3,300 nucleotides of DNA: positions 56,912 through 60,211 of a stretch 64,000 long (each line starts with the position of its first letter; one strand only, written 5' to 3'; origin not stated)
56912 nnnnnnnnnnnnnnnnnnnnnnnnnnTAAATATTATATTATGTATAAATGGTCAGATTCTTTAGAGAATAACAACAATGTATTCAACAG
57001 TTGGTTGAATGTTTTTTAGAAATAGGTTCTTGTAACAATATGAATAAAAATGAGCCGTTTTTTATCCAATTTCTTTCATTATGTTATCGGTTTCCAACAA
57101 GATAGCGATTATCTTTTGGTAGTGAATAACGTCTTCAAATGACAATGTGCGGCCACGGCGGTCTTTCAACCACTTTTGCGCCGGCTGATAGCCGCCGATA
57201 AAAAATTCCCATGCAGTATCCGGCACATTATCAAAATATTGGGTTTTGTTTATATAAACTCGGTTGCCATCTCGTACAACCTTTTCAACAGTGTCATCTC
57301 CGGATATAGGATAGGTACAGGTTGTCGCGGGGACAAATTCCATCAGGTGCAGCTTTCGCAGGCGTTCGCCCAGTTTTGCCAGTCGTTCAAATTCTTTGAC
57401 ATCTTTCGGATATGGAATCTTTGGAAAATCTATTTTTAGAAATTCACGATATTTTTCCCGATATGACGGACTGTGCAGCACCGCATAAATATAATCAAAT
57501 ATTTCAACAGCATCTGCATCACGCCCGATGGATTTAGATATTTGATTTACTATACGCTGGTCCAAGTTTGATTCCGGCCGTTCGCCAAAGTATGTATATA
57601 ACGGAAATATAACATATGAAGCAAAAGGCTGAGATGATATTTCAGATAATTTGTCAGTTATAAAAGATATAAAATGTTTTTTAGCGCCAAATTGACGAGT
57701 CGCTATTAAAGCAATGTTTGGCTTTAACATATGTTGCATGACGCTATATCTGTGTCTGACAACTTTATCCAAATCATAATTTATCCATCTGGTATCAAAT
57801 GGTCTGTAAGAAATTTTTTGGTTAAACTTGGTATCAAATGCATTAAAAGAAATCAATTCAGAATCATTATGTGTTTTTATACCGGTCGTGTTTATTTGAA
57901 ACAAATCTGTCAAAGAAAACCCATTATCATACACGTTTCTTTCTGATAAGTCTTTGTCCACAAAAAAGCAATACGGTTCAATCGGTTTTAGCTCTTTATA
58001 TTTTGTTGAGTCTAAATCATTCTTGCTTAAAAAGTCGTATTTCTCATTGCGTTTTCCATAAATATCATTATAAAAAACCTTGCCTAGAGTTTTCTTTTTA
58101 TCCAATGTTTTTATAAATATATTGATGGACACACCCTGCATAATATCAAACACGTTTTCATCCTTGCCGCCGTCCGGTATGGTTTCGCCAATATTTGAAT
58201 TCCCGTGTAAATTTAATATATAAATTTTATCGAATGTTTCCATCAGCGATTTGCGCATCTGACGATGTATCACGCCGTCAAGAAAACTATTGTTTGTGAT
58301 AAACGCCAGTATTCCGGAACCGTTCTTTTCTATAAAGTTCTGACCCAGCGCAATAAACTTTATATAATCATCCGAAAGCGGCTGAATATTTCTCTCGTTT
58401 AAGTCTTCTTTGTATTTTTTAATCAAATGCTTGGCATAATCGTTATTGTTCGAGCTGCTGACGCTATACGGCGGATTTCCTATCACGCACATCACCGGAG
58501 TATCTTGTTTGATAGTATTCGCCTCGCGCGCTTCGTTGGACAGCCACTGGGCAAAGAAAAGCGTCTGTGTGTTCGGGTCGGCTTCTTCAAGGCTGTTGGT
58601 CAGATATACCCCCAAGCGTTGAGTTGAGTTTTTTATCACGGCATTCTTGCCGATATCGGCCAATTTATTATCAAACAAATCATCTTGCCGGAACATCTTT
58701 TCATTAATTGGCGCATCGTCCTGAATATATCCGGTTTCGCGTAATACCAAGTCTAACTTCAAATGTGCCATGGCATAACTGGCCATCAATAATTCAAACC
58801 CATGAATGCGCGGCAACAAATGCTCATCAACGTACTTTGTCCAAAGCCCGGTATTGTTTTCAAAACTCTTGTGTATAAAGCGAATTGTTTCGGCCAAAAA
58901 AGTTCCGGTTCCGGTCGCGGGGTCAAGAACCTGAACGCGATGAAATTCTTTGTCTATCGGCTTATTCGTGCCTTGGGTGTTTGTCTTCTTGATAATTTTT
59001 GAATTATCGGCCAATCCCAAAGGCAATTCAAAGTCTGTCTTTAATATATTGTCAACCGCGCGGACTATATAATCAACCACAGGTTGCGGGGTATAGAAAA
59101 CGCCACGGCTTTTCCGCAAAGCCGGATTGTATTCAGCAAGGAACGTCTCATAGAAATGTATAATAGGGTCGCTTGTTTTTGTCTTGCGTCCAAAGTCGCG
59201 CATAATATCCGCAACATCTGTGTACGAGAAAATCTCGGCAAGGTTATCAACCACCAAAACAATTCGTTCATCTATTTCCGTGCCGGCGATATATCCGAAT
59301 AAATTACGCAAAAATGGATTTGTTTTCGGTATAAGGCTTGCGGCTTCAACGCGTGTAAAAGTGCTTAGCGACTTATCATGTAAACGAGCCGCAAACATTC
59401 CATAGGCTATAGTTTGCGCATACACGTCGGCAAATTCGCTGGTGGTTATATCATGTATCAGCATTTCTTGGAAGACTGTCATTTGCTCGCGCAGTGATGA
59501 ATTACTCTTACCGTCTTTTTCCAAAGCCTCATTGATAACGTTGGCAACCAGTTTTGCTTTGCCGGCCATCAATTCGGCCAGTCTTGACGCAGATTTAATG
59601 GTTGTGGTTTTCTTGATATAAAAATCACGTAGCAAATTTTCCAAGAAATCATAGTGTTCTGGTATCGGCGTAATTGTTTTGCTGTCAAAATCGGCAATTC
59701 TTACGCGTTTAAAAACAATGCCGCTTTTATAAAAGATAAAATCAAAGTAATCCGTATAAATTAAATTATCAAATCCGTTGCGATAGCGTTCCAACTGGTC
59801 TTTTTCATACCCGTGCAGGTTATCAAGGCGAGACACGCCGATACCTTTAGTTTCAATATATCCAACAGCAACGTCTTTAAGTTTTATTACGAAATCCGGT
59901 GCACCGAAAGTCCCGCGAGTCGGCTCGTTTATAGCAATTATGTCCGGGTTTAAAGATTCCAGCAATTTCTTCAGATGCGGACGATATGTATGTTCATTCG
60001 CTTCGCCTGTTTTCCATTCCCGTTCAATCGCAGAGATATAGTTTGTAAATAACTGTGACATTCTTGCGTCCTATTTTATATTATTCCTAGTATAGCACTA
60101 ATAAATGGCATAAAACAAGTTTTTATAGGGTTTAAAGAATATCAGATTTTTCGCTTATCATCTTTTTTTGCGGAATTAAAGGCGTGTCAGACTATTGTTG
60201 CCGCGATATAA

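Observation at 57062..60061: MmeI-family Type IIG enzyme in a repeat-saturated, probably host-restricted genome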

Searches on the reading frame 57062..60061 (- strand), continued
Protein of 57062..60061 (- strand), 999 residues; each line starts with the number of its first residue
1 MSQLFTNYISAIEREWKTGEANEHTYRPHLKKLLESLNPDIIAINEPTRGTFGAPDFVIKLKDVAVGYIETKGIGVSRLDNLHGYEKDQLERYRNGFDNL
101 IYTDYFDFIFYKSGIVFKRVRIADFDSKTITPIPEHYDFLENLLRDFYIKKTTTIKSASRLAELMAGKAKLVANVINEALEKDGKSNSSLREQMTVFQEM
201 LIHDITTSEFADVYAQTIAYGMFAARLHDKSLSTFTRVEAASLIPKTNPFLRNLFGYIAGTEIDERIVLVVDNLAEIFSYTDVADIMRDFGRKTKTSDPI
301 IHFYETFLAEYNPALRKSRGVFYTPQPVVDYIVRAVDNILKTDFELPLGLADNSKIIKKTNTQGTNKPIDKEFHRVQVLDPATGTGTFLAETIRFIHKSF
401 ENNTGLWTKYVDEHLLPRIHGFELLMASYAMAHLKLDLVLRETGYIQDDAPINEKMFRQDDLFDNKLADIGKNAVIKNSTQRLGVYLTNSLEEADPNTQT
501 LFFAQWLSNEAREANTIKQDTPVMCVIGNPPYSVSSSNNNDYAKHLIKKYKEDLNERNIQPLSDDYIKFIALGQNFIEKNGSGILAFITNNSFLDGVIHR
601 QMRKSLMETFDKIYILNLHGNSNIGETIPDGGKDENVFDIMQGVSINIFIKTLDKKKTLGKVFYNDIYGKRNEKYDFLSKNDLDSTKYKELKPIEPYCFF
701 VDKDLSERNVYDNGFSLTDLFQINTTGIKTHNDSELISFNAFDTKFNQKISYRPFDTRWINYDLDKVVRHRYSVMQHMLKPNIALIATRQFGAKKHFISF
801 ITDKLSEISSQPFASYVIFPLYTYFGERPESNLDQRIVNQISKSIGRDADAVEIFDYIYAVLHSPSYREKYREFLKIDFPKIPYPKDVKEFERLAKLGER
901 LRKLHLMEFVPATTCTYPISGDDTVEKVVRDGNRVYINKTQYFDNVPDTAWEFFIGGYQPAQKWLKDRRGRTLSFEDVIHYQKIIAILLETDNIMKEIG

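Call 37: fold_search(model_id=the predicted structure, library=pdb)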
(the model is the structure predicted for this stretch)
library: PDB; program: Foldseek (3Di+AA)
matches with E <= 10: 200; with E <= 0.001: 68
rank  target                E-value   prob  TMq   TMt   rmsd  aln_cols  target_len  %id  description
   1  7lo5_A                2.8e-39  1.00  0.40  0.39  18.0      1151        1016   20  cryoEM structure DrdV-DNA complex (released 2021-03-17)
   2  7lo5_B                1.9e-38  1.00  0.39  0.38  17.9      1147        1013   20  cryoEM structure DrdV-DNA complex (released 2021-03-17)
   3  7lo5_C                2.6e-38  1.00  0.40  0.39  17.7      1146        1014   20  cryoEM structure DrdV-DNA complex (released 2021-03-17)
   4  7lo5_D                2.6e-37  1.00  0.39  0.38  18.0      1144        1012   20  cryoEM structure DrdV-DNA complex (released 2021-03-17)
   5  7lvv_A                4.3e-36  1.00  0.39  0.39  17.9      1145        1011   20  cryoEM structure DrdV-DNA complex (released 2021-03-17)
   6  7lvv_B                5.7e-36  1.00  0.40  0.39  17.8      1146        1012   20  cryoEM structure DrdV-DNA complex (released 2021-03-17)
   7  5ffj_B                4.0e-33  1.00  0.39  0.34  12.1       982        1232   20  Structure of a nuclease-deletion mutant of the Type ISP restriction-modification enzyme LlaGI in complex with a DNA su (released 2016-03-30)
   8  4xqk_A                5.1e-33  1.00  0.40  0.30  12.2      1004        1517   20  ATP-dependent Type ISP restriction-modification enzyme LlaBIII bound to DNA (released 2015-09-16)
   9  4xqk_B                7.4e-33  1.00  0.40  0.30  11.6       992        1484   20  ATP-dependent Type ISP restriction-modification enzyme LlaBIII bound to DNA (released 2015-09-16)
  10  5ffj_A                1.0e-30  1.00  0.37  0.36  11.5       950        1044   19  Structure of a nuclease-deletion mutant of the Type ISP restriction-modification enzyme LlaGI in complex with a DNA su (released 2016-03-30)
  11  8cxs_A                6.2e-12  1.00  0.23  0.35  12.8       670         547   16  CamA Adenine Methyltransferase Complexed to Cognate Substrate DNA and Inhibitor MTA (released 2023-01-11)
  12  7lni_A                1.0e-11  1.00  0.23  0.35  11.9       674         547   15  SeMet CamA Adenine Methyltransferase Complexed to Cognate Substrate DNA (released 2021-05-19)
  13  7lt5_A                1.0e-11  1.00  0.23  0.34  12.8       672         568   16  CamA Adenine Methyltransferase Complexed to Cognate Substrate DNA and Cofactor SAH (released 2021-05-19)
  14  7lni_B                1.0e-11  1.00  0.23  0.36  12.4       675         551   15  SeMet CamA Adenine Methyltransferase Complexed to Cognate Substrate DNA (released 2021-05-19)
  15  7lni_C                1.0e-11  1.00  0.22  0.33  12.9       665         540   16  SeMet CamA Adenine Methyltransferase Complexed to Cognate Substrate DNA (released 2021-05-19)
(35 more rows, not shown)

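Call 62: search_dna_similar(query=window:57062-60061:-, collection=plasmids, mode=protein, max_rows=12)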
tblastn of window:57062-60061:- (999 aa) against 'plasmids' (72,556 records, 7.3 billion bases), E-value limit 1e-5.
Records with a match: 330; places in all: 347; records where one place covers at least 80% of the query: 44.
Best place of each record, by identity: <60% 330.
By first word of the organism name: Borrelia 59; Lactococcus 49; Borreliella 29; Rhodococcus 18; Klebsiella 14; Escherichia 11; Pseudomonas 9; Phaeobacter 7; Thermus 6; Leuconostoc 6; and 72 more.
By predicted mobility (MOB-suite, as given by PLSDB): non-mobilizable 177; mobilizable 102; conjugative 51.
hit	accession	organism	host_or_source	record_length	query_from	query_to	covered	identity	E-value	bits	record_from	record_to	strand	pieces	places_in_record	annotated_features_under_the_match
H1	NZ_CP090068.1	Acinetobacter sp. SH20PTE14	pig manure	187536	4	998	100%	45.7%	0e+0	865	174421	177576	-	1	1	type ISP restriction/modification enzyme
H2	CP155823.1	Thioclava sp. 'Guangxiensis'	Bruguiera gymnorhiza,pure ...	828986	19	998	98%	44.6%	0e+0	807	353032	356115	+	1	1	type ISP restriction/modification enzyme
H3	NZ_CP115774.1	Paracoccus sediminicola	cell culture,sediment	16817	3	998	100%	43.2%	0e+0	811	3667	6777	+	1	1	type ISP restriction/modification enzyme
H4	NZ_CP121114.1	Roseinatronobacter sp. S2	cell culture,Alkaline Spring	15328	4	998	100%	43.1%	0e+0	808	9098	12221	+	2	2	type ISP restriction/modification enzyme | N-6 DNA methylase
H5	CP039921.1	Agrobacterium tumefaciens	-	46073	4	998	100%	42.8%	0e+0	833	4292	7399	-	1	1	DNA methyltransferase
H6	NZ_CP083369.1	Pseudomonas aeruginosa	Homo sapiens,sputum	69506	7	998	99%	42.9%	0e+0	804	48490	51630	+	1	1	type ISP restriction/modification enzyme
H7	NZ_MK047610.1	Pseudomonas aeruginosa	Homo sapiens,Rectal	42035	7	998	99%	42.9%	0e+0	804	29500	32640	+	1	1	type ISP restriction/modification enzyme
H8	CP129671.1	Agrobacterium tumefaciens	Metal working fluids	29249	4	998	100%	42.7%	0e+0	832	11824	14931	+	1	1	N-6 DNA methylase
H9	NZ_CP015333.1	Borrelia hermsii HS1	Ornithodoros hermsi,mountain cabin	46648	4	998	100%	34.8%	3e-141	475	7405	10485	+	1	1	type ISP restriction/modification enzyme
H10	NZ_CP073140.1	Borrelia hermsii DAH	Homo sapiens,blood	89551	4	998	100%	34.8%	3e-141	475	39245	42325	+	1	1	type ISP restriction/modification enzyme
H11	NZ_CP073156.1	Borrelia nietonii YOR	Homo sapiens,blood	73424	4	998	100%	34.1%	9e-141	474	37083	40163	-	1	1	type ISP restriction/modification enzyme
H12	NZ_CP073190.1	Borrelia turicatae 91E135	Ornithdoros turicatae,lab mouse blood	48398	4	998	100%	34.0%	7e-147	492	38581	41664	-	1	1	type ISP restriction/modification enzyme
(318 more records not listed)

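Call 63: search_dna_similar(query=window:57062-60061:-, collection=phages, mode=protein, max_rows=8)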
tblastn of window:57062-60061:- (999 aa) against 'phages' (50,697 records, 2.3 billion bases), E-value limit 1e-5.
Records with a match: 2; places in all: 2; records where one place covers at least 80% of the query: 0.
Best place of each record, by identity: <60% 2.
By first word of the organism name: Listeria 2.
By host as written in the record: Listeria monocytogenes 2.
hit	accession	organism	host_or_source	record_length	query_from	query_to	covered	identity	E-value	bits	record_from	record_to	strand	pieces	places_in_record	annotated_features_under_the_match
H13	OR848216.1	Listeria phage LM 4-14-1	Listeria monocytogenes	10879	300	906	61%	23.2%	5e-17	93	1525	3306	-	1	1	record has no annotation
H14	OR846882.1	Listeria phage LM 4-11-1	Listeria monocytogenes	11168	300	906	61%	23.2%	5e-17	93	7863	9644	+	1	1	record has no annotation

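Call 67: get_annotated_region(hit=H9, flank=4000)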
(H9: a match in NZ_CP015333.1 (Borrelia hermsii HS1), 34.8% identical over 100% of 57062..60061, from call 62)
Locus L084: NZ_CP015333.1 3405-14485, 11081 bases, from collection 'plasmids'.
description: Borrelia hermsii HS1 isolate Browne Mountain plasmid lpV47, complete sequence
organism: Borrelia hermsii HS1 (NCBI taxid 1867252)
taxonomy: Bacteria; Spirochaetota; Spirochaetia; Spirochaetales; Borreliaceae; Borrelia; Borrelia hermsii; Borrelia hermsii HS1
host: -; source: Ornithodoros hermsi,mountain cabin; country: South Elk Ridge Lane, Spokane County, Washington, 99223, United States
typing (MOB-suite, as given by PLSDB): non-mobilizable
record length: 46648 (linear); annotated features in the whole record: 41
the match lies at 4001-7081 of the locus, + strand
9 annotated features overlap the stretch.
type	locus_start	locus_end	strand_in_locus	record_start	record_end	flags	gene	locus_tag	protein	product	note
CDS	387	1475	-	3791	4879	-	-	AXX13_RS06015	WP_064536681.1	hypothetical protein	-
CDS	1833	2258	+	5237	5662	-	-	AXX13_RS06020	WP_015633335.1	hypothetical protein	-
CDS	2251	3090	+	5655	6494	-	-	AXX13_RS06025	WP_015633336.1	hypothetical protein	-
CDS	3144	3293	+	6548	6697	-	-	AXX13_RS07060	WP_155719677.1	hypothetical protein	-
CDS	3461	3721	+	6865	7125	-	-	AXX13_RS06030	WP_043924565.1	hypothetical protein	-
CDS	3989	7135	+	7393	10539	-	-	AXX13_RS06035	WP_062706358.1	type ISP restriction/modification enzyme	-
CDS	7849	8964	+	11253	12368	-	-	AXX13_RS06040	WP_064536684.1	PTS transporter subunit EIIC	GO:0009401 - phosphoenolpyruvate-dependent sugar phosphotransferase system [Evidence IEA]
CDS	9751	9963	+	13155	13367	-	-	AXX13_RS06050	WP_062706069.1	hypothetical protein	-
CDS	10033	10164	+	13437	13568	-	-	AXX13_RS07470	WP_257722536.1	hypothetical protein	-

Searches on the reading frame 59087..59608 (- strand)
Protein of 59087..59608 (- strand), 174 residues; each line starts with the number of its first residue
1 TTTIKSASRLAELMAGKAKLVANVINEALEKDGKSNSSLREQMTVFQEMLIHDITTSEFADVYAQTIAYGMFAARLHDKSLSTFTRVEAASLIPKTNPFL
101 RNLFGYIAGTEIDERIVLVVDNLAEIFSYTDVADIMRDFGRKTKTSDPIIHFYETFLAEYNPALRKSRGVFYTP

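Call 49: search_protein_families(library=pfam, proteins=[window:59087-59608:-], max_evalue=10)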
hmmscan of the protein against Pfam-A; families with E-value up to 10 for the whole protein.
seq(174 aa): 1 family
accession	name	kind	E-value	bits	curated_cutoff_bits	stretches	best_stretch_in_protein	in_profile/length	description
PF02384.22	N6_Mtase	-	0.075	12.8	20.4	1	147-174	4-31/311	N-6 DNA Methylase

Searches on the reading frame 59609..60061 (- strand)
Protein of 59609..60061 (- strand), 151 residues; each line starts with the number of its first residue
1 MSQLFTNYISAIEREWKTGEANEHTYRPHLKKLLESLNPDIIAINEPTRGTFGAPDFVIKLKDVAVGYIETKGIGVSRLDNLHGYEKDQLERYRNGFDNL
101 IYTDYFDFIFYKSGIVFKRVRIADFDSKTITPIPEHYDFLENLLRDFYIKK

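Call 49: search_protein_families(library=pfam, proteins=[window:59609-60061:-], max_evalue=10)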
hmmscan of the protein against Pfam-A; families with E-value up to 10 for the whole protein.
seq(151 aa): 0 families

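Call 55: predict_structure(alignment_id=A2)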
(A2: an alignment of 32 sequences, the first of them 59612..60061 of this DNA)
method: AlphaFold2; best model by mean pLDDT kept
length: 150 residues; sequences in the alignment: 32
mean_pLDDT: 92.8   pTM: 0.88
mean pLDDT of the five models: 92.8, 92.8, 92.4, 92.3, 92.3
residues with pLDDT >= 90: 131; 70-90: 14; 50-70: 5; < 50: 0
segments of 3 or more residues with pLDDT < 50: none
pLDDT, mean of each block of 10 residues (from residue 1): 90 95 94 95 83 86 93 92 93 93 98 96 96 97 93
secondary structure, 60 per line:
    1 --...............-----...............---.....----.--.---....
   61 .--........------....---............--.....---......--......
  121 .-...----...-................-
elements in order: H3-17 H23-37 E41-45 E57-61 E64-71 H78-81 H85-96 E99-103 E107-112 E115-121 E123-125 E130-132 H134-149
